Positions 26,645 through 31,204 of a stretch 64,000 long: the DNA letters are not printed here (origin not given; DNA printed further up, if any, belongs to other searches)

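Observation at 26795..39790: Giant secreted Rhs/YD-shell protein whose post-core region is ~3,200 aa of Kelch propellers and FN3 domains rather than a toxin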

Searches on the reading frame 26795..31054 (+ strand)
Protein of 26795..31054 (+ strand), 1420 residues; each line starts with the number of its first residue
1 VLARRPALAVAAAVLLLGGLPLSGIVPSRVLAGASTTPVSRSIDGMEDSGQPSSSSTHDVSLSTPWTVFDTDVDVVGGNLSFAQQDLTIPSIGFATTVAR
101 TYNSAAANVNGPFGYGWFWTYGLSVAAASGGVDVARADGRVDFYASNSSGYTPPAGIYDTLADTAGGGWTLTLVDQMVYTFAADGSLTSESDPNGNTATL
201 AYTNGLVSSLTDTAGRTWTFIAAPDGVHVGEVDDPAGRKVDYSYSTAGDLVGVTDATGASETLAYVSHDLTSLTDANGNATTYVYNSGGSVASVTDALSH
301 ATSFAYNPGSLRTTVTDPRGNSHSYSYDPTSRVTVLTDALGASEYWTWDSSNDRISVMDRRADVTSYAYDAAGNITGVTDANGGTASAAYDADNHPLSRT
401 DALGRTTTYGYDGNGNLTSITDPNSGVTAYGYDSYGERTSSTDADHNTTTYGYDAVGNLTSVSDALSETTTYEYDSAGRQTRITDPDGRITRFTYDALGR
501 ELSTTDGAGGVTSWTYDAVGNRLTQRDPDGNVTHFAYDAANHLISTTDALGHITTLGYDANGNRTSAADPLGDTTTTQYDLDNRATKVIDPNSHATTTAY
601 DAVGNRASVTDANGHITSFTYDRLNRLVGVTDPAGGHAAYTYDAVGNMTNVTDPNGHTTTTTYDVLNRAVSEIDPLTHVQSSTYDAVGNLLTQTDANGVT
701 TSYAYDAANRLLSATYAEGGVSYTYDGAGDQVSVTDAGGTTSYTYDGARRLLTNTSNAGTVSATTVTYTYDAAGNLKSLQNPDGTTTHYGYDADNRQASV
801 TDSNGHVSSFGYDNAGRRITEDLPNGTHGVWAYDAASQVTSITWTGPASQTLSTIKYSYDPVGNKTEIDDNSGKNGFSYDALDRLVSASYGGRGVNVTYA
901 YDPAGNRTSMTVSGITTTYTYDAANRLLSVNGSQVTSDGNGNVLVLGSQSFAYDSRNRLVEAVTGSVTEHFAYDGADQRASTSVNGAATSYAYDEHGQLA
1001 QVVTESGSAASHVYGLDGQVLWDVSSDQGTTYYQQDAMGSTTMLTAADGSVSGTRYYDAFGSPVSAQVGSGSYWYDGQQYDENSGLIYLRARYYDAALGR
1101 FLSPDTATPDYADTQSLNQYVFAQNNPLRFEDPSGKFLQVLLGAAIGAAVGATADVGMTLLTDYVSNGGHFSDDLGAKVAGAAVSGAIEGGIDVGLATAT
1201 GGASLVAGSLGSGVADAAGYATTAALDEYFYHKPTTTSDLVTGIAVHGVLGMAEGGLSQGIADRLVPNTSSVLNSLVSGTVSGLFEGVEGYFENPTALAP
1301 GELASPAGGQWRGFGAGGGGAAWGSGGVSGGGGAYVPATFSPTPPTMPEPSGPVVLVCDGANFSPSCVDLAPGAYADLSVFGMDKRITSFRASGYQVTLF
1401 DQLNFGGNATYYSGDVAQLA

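Call 13: search_solved_structures(query=window:26795-31054:+, max_evalue=0.001, show_alignments=2)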
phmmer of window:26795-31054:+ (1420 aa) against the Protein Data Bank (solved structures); distinct sequences matched with E-value up to 0.001: 31.
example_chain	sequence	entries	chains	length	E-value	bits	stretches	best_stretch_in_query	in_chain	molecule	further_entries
7q97_A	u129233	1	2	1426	1.1e-54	189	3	333-545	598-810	Rhs family protein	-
8qja_A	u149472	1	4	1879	1.2e-49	172.4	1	216-1125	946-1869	Putative type VI secretion system YD repeat-containing Rhs element Vgr protein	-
8h8a_A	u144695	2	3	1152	7.7e-49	169.6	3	363-893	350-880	Putative Rhs-family protein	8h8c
8h8b_A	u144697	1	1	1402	5.6e-48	166.8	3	363-896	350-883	Putative Rhs-family protein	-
8qjd_A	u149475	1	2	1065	8.3e-47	162.9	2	221-866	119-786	Salmonella bongori Rhs core domain (residues 360-1420)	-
8qjb_A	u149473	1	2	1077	8.9e-47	162.8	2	223-866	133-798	T6SS-associated Rhs core domain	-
8qjc_A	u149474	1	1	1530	2.8e-46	161.1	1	222-866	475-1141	T6SS-associated Rhs core and toxin domain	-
8cp6_B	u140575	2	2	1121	1.1e-44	155.8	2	568-775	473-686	Toxin protein Tse5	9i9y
9pt5_A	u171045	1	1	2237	1.4e-41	145.6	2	534-1137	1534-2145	Teneurin-like protein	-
9ifo_A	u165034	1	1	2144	6.5e-41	143.4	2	534-1135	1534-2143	Teneurin-Like Protein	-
8uy4_A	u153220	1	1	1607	4.7e-34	120.6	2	310-535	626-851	Tse15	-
8uxt_A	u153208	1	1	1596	2.7e-33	118.1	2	310-535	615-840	Tse15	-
7pq5_L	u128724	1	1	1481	1e-32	116.2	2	317-534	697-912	Tre23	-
6fay_A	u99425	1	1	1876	1.9e-13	52.3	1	595-1128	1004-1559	Odz3 protein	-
9g42_A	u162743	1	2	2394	2.1e-13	52.3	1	871-1131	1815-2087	Teneurin transmembrane protein 2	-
6vhh_A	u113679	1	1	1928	4.4e-13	51.2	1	871-1131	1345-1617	Teneurin-2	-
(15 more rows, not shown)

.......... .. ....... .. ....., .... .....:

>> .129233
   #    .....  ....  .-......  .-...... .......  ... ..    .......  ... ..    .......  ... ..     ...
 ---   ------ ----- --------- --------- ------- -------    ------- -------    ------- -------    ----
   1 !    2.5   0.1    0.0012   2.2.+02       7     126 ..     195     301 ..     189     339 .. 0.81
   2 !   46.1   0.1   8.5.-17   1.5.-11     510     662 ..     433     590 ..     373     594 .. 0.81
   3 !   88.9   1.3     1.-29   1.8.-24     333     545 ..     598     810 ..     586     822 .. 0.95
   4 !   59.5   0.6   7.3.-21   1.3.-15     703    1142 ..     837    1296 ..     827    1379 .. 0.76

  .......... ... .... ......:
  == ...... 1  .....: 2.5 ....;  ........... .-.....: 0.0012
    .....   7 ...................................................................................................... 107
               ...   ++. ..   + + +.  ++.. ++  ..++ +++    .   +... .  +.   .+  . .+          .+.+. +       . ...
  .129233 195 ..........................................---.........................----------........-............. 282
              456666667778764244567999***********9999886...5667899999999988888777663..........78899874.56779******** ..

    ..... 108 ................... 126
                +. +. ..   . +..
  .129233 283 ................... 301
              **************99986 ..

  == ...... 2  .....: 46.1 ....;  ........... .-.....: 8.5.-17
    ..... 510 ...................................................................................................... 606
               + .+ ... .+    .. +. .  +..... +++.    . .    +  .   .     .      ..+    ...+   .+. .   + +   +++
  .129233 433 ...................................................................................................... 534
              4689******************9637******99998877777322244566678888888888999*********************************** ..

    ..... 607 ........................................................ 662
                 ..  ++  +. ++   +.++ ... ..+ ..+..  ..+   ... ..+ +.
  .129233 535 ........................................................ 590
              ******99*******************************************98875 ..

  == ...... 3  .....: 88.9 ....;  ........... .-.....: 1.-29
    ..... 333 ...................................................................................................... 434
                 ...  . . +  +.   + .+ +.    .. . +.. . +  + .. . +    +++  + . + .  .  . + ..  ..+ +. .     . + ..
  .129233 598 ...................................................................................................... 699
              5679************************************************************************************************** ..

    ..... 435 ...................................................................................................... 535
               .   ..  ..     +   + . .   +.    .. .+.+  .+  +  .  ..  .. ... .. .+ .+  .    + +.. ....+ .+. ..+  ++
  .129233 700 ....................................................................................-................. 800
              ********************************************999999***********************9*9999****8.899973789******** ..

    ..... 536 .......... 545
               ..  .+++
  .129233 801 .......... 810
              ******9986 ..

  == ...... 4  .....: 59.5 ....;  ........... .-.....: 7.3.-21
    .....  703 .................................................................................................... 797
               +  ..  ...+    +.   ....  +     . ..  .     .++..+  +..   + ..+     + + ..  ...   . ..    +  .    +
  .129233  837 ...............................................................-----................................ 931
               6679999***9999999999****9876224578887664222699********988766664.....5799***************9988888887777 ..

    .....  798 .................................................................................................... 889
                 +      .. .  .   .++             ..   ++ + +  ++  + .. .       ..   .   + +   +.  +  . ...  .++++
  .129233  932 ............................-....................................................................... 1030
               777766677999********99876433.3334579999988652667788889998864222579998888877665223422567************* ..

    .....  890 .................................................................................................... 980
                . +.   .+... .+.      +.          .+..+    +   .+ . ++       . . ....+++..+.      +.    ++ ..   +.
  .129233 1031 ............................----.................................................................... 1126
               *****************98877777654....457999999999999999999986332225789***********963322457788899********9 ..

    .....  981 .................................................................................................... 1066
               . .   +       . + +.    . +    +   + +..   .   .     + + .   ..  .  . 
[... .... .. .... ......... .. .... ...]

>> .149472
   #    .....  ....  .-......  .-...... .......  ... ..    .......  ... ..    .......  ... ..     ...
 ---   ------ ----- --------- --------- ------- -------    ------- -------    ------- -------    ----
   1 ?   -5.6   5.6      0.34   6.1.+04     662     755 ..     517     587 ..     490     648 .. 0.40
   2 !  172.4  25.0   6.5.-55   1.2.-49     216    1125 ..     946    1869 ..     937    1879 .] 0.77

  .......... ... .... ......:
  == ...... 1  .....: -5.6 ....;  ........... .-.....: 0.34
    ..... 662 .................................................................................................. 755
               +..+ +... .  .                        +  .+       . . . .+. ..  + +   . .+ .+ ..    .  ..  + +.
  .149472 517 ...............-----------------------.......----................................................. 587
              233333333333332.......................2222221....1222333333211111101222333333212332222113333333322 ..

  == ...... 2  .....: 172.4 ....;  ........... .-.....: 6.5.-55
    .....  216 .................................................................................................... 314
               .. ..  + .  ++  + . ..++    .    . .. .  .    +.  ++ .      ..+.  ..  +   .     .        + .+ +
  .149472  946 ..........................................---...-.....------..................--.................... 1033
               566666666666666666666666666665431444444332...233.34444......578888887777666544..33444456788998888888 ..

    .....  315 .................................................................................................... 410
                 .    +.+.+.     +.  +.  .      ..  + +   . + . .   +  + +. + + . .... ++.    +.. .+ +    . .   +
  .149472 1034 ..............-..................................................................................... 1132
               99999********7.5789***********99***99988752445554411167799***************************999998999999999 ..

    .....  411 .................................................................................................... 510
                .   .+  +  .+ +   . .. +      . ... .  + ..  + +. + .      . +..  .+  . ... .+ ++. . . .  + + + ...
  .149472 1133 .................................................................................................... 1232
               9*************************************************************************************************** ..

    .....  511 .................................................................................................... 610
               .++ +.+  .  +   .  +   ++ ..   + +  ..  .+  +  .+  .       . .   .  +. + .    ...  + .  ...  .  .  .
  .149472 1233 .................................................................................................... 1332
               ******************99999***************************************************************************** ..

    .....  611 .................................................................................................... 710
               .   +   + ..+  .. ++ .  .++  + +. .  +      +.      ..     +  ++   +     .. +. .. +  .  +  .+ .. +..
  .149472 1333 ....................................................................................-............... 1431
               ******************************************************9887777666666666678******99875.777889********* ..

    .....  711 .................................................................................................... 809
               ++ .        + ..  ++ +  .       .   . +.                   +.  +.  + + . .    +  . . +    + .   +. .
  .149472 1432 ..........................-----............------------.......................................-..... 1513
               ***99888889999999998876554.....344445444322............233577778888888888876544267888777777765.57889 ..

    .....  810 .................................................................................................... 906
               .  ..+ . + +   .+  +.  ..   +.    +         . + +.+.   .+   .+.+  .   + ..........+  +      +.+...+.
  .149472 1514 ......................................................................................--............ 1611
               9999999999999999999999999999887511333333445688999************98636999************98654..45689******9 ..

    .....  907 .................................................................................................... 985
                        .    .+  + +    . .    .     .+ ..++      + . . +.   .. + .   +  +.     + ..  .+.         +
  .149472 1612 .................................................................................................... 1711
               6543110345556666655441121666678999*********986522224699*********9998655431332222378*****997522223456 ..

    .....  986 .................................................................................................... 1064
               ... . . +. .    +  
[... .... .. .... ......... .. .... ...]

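Call 47: find_homologous_proteins(query=window:27230-30829:+, max_evalue=1e-30)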
Query window:27230-30829:+ (1200 aa): 7569 proteins with E <= 1e-30 among 8000 candidates; the best 120 are listed.
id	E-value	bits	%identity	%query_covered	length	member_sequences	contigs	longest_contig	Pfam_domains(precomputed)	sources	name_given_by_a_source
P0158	0.0e+0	1103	54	84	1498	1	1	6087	PF05593.20,PF25023.2,PF20148.5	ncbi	-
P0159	4.0e-271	921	32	80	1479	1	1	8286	PF05593.20,PF25023.2,PF20148.5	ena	-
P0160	1.0e-265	903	33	70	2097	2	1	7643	PF05593.20,PF18483.9,PF25023.2,PF00139.27,PF20148.5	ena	-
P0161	1.6e-262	892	34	70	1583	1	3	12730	PF05593.20,PF25023.2,PF20148.5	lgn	-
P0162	1.0e-239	817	33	82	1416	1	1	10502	PF05593.20,PF25023.2,PF20148.5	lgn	-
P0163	8.2e-236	804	35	82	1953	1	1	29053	PF13715.13,PF25174.2,PF05593.20,PF25023.2,PF20148.5,PF23414.2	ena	-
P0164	3.1e-235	802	37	77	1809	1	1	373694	PF15649.13,PF15283.13,PF07691.18,PF05593.20,PF25023.2,PF20148.5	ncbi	-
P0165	8.7e-233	794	42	87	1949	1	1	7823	PF05593.20,PF25023.2,PF06739.18,PF20148.5,PF03527.21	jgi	-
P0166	3.6e-232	792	39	80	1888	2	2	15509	PF13360.14,PF05593.20,PF13570.14,PF25023.2,PF20148.5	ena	-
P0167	5.5e-232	791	37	85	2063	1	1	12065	PF14040.12,PF05593.20,PF25023.2,PF20148.5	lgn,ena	-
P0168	3.6e-231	789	37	82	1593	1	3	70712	PF00801.27,PF25174.2,PF05593.20,PF25023.2,PF20148.5,PF18911.7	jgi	jgi:RHS repeat-associated protein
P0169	8.2e-227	774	37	86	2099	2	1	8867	PF15283.13,PF05593.20,PF25023.2,PF20148.5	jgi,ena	-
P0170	6.3e-226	771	35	76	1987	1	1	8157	PF05593.20,PF25023.2,PF20148.5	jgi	jgi:RHS repeat-associated protein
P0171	7.5e-226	771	33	79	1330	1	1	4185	PF05593.20,PF25023.2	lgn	-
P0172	4.0e-223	762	40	88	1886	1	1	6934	PF13229.13,PF05593.20,PF25023.2,PF20148.5,PF05048.20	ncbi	ncbi:MAG: right-handed parallel beta-helix repeat-containing protein [Actinomycetes bacterium]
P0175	1.5e-219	750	36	87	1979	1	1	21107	PF25059.2,PF05593.20,PF25788.3,PF16158.12,PF25023.2,PF08329.17,PF00041.28,PF20148.5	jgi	jgi:RHS repeat-associated protein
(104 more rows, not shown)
